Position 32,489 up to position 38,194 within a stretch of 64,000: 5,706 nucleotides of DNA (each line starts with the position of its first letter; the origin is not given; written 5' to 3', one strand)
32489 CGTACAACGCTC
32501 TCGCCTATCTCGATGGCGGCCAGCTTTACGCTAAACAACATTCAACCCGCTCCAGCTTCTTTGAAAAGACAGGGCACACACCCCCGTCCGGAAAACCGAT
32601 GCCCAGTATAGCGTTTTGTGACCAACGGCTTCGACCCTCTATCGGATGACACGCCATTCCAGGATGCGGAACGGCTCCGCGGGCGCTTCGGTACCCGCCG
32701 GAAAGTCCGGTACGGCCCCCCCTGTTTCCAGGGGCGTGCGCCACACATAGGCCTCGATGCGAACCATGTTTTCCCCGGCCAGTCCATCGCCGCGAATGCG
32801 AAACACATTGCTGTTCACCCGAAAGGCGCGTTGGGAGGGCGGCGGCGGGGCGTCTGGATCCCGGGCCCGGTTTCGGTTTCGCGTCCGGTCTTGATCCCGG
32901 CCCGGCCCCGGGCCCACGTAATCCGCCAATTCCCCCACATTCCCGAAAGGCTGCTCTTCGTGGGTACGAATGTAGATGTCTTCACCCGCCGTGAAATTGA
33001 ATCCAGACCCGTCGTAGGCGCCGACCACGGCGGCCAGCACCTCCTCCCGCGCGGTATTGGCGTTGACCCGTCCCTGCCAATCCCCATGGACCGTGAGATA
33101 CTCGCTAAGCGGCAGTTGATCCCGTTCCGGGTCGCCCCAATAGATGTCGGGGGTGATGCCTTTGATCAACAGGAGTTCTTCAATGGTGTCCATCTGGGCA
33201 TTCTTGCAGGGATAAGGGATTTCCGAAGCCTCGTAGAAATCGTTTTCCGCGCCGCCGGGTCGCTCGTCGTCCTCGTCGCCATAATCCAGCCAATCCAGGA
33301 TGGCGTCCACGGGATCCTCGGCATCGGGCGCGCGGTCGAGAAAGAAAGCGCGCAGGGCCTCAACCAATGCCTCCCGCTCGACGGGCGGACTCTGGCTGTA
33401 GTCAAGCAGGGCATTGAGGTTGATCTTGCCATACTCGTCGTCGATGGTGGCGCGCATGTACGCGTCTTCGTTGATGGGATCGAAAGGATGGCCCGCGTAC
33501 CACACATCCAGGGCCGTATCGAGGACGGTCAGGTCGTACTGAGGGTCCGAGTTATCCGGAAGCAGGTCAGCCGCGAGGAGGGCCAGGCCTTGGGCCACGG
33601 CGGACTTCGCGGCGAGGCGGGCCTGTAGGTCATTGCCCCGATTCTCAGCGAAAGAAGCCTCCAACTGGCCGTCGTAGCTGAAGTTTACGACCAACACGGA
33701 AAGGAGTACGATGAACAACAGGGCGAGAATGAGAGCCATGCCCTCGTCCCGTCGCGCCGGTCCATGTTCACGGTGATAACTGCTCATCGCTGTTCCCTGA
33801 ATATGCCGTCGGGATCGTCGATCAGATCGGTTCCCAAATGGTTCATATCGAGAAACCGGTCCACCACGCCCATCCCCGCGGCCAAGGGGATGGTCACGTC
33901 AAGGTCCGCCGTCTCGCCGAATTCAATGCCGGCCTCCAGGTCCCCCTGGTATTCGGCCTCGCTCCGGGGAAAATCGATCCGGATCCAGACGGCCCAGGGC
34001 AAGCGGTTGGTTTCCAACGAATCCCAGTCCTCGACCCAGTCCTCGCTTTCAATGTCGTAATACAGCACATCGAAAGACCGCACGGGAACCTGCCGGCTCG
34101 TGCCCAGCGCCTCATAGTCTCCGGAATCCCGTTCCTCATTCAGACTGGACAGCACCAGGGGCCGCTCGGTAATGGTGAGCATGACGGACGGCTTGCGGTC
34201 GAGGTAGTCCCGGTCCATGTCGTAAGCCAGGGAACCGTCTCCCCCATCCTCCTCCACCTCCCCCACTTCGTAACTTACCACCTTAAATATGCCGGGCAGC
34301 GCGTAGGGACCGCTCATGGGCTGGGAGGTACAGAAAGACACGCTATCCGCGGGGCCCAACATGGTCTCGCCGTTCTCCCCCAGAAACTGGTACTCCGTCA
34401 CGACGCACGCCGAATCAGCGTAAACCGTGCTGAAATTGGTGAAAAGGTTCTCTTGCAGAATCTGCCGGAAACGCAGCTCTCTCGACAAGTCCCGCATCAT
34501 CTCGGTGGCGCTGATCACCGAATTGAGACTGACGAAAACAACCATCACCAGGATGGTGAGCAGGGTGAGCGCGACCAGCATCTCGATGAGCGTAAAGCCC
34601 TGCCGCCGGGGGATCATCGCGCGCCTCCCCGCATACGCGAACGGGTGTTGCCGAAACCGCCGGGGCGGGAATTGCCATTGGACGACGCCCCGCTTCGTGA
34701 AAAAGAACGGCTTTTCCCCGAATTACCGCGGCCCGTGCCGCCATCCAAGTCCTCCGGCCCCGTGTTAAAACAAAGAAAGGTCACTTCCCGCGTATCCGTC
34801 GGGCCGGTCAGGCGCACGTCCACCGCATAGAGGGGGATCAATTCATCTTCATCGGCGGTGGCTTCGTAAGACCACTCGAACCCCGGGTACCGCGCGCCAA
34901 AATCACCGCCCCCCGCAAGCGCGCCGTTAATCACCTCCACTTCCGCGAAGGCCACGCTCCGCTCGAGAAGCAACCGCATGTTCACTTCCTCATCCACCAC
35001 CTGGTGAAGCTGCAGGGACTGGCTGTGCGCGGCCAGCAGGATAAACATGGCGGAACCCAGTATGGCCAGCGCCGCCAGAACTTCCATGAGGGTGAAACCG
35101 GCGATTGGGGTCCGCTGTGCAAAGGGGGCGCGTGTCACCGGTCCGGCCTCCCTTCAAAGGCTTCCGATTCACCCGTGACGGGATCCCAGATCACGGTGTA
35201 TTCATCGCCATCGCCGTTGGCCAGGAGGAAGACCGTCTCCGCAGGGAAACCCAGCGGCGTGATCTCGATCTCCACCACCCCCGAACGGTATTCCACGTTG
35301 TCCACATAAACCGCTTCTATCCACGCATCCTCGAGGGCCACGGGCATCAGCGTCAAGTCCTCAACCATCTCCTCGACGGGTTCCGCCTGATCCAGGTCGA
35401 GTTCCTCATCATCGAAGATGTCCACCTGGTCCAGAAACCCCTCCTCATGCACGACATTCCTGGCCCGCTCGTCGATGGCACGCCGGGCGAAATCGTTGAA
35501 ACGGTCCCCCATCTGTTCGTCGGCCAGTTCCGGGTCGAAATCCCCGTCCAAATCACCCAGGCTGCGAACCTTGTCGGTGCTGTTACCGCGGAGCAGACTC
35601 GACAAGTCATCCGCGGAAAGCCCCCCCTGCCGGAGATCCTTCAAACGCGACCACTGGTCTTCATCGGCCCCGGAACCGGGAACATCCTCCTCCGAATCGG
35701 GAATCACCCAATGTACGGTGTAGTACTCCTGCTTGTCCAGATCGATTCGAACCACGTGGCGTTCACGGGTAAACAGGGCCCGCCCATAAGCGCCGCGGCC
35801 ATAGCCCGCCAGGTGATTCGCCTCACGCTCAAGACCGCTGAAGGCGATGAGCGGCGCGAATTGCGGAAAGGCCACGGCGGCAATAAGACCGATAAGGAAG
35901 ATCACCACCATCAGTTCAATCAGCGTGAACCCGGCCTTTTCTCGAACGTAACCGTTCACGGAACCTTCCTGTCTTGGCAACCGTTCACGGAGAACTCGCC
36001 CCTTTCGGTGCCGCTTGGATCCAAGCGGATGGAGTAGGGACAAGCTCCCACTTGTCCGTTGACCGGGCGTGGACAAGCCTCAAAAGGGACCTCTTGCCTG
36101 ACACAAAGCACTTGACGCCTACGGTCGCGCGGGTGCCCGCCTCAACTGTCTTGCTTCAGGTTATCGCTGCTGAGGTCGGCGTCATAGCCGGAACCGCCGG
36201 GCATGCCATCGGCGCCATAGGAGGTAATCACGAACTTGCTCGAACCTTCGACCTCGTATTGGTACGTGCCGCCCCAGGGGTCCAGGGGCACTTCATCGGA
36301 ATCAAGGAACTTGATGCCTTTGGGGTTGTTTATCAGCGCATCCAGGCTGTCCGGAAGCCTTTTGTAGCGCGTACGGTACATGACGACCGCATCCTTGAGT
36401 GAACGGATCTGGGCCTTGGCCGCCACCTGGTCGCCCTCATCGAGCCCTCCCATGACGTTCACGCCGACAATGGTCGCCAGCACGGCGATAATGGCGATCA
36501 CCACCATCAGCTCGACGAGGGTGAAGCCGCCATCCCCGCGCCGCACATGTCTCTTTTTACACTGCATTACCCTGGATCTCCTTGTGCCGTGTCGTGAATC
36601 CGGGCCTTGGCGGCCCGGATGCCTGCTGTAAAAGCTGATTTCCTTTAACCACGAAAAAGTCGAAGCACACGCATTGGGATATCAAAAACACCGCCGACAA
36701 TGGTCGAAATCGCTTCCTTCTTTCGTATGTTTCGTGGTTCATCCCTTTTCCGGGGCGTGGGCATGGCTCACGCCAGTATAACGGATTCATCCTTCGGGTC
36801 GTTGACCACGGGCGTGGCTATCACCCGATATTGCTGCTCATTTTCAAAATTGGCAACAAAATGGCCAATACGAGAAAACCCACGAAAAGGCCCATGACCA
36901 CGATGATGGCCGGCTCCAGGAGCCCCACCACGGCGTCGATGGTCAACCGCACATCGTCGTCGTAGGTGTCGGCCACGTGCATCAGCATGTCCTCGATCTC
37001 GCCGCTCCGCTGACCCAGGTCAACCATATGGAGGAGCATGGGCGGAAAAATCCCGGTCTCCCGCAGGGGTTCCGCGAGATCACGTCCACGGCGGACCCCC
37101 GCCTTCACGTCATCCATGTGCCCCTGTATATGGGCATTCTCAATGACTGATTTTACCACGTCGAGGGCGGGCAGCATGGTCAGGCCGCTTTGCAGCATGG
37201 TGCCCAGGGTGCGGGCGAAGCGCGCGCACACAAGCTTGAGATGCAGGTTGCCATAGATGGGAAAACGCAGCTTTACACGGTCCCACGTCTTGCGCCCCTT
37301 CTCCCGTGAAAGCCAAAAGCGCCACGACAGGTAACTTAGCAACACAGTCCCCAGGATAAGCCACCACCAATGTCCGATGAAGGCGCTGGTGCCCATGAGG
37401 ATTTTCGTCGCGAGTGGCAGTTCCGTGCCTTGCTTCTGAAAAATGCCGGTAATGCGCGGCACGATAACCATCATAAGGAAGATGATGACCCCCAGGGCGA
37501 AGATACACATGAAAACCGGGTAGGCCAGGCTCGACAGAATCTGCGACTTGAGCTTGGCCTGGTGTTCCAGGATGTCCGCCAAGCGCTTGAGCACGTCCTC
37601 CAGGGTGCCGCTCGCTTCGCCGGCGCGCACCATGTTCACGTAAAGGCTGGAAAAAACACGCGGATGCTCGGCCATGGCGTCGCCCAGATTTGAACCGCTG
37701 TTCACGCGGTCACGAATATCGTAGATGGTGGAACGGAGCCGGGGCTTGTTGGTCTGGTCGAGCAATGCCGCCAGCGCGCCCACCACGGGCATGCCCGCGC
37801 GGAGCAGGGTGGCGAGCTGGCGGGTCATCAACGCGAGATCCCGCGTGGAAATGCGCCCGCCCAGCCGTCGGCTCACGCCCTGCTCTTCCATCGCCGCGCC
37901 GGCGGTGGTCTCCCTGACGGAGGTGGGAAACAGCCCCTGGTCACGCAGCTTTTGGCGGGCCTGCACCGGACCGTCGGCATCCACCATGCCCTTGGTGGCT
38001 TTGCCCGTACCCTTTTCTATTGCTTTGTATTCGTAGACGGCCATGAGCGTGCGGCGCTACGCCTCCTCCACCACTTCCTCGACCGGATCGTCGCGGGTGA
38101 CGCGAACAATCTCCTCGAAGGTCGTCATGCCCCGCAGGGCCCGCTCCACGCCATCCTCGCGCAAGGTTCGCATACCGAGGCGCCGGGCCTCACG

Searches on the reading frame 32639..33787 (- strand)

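Call 5: search_protein_families(library=pfam, proteins=[window:32639-33787:-], max_evalue=0.01)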
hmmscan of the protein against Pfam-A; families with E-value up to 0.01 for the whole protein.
window:32639-33787:- (382 aa): 1 family
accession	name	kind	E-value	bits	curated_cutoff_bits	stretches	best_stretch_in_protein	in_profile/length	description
PF21687.3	T2SSK_1st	-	4.9e-15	56.6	26.2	1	120-216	1-95/107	Type II secretion system (T2SS), protein K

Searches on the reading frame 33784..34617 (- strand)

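Call 5: search_protein_families(library=pfam, proteins=[window:33784-34617:-], max_evalue=0.01)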
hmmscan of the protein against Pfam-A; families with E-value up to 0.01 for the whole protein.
window:33784-34617:- (277 aa): 1 family
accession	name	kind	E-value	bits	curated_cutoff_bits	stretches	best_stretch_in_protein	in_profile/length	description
PF07963.17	N_methyl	-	1.4e-08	34.4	21.2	1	4-28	3-27/27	Prokaryotic N-terminal methylation motif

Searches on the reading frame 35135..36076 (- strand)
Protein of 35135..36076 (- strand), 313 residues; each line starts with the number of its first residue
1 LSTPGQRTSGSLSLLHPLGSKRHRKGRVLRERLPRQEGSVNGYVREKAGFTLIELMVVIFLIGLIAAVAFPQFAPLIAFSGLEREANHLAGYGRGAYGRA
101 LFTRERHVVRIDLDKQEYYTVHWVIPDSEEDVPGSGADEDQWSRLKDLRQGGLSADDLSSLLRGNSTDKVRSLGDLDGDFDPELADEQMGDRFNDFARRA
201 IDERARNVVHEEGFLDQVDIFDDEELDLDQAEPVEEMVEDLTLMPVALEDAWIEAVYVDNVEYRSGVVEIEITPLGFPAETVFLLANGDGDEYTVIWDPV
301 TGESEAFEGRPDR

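Call 70: search_protein_families(library=pfam, proteins=[window:35135-36076:-], max_evalue=0.0001)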
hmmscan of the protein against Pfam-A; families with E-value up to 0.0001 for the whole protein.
window:35135-36076:- (313 aa): 1 family
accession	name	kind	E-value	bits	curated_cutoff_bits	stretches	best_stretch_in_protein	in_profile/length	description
PF07963.17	N_methyl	-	4.4e-07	29.6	21.2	1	47-70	4-27/27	Prokaryotic N-terminal methylation motif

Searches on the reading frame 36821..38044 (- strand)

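Call 70: search_protein_families(library=pfam, proteins=[window:36821-38044:-], max_evalue=0.0001)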
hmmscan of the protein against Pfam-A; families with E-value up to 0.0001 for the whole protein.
window:36821-38044:- (407 aa): 1 family
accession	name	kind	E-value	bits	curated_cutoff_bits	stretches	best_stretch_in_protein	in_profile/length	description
PF00482.28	T2SSF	-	1.9e-64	215.7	25.2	2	74-196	2-125/125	Type II secretion system (T2SS), protein F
